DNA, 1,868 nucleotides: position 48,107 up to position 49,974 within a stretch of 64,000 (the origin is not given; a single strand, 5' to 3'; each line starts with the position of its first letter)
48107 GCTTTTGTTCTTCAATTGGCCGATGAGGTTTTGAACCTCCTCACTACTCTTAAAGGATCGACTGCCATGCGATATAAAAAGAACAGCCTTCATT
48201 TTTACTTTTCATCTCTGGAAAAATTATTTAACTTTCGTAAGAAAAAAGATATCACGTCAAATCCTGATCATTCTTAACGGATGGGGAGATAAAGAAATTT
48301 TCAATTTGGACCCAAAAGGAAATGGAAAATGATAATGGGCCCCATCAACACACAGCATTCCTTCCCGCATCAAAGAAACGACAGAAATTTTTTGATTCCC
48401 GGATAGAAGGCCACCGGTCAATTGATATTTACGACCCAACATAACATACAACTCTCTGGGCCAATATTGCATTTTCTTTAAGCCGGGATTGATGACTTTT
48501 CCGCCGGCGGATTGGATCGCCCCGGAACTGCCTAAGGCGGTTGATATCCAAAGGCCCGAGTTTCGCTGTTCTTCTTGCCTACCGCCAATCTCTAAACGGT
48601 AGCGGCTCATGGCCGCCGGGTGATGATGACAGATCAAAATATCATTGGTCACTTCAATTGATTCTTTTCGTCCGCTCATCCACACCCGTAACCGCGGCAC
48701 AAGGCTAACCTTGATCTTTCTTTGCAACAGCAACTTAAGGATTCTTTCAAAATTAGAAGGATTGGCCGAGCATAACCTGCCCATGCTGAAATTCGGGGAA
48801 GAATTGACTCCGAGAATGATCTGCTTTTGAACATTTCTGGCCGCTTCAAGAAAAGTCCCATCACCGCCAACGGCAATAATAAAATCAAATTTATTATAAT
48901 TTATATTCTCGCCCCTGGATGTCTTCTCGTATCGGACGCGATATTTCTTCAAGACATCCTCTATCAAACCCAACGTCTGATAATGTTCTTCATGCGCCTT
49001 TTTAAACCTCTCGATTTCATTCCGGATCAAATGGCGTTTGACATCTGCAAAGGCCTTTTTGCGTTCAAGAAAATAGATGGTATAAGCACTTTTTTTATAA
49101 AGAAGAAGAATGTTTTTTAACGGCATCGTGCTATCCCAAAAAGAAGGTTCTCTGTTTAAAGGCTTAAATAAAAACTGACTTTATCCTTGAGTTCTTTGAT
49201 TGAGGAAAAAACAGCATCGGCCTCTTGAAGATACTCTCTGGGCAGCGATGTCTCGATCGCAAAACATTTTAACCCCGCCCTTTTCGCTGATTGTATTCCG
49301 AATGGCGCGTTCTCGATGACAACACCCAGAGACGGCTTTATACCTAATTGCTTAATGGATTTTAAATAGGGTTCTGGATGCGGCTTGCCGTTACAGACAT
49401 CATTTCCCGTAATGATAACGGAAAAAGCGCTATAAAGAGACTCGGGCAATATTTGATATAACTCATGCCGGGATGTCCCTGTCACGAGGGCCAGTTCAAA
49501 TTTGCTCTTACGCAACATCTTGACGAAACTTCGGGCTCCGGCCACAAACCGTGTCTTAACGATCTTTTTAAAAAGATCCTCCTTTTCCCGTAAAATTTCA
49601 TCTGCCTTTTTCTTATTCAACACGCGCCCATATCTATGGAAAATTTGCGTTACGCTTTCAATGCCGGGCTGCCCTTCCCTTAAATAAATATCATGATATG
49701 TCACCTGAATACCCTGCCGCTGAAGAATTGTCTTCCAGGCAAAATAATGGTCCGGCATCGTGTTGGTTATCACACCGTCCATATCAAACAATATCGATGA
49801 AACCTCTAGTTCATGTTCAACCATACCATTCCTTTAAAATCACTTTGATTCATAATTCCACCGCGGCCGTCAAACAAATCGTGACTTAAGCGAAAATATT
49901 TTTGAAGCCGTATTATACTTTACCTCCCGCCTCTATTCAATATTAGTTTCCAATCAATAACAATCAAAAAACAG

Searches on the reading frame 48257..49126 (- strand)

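Call 20: search_protein_families(library=pfam, proteins=[window:48257-49126:-], max_evalue=0.001)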
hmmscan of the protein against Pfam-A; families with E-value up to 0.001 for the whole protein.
window:48257-49126:- (289 aa): 3 families
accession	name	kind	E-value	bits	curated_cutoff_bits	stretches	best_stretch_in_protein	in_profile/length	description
PF01513.26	NAD_kinase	-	8.9e-10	39.4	25.5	1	47-137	46-129/130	ATP-NAD kinase N-terminal domain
PF20143.4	NAD_kinase_C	-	2.9e-07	30.7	23.7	1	161-288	2-125/126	ATP-NAD kinase C-terminal domain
PF00781.29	DAGK_cat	-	0.00062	19.8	23.6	0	72-101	48-77/125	Diacylglycerol kinase catalytic domain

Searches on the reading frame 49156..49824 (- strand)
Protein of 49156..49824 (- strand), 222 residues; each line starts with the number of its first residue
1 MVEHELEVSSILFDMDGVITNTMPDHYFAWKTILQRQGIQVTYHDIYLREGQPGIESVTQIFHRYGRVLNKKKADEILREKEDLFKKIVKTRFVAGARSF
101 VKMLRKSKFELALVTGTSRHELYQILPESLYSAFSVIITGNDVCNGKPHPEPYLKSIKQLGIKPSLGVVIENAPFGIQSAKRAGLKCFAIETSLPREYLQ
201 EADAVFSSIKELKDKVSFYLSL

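Call 20: search_protein_families(library=pfam, proteins=[window:49156-49824:-], max_evalue=0.001)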
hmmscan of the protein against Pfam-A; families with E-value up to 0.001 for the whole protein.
window:49156-49824:- (222 aa): 3 families
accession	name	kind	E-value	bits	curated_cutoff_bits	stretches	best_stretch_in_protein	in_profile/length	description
PF13419.12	HAD_2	-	3.4e-28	99.4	23.8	1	11-190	1-178/178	Haloacid dehalogenase-like hydrolase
PF00702.32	Hydrolase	-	4.2e-22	79.9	26.4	1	11-184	4-191/191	haloacid dehalogenase-like hydrolase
PF12710.13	HAD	-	9.5e-05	23.3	27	1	11-147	1-142/189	haloacid dehalogenase-like hydrolase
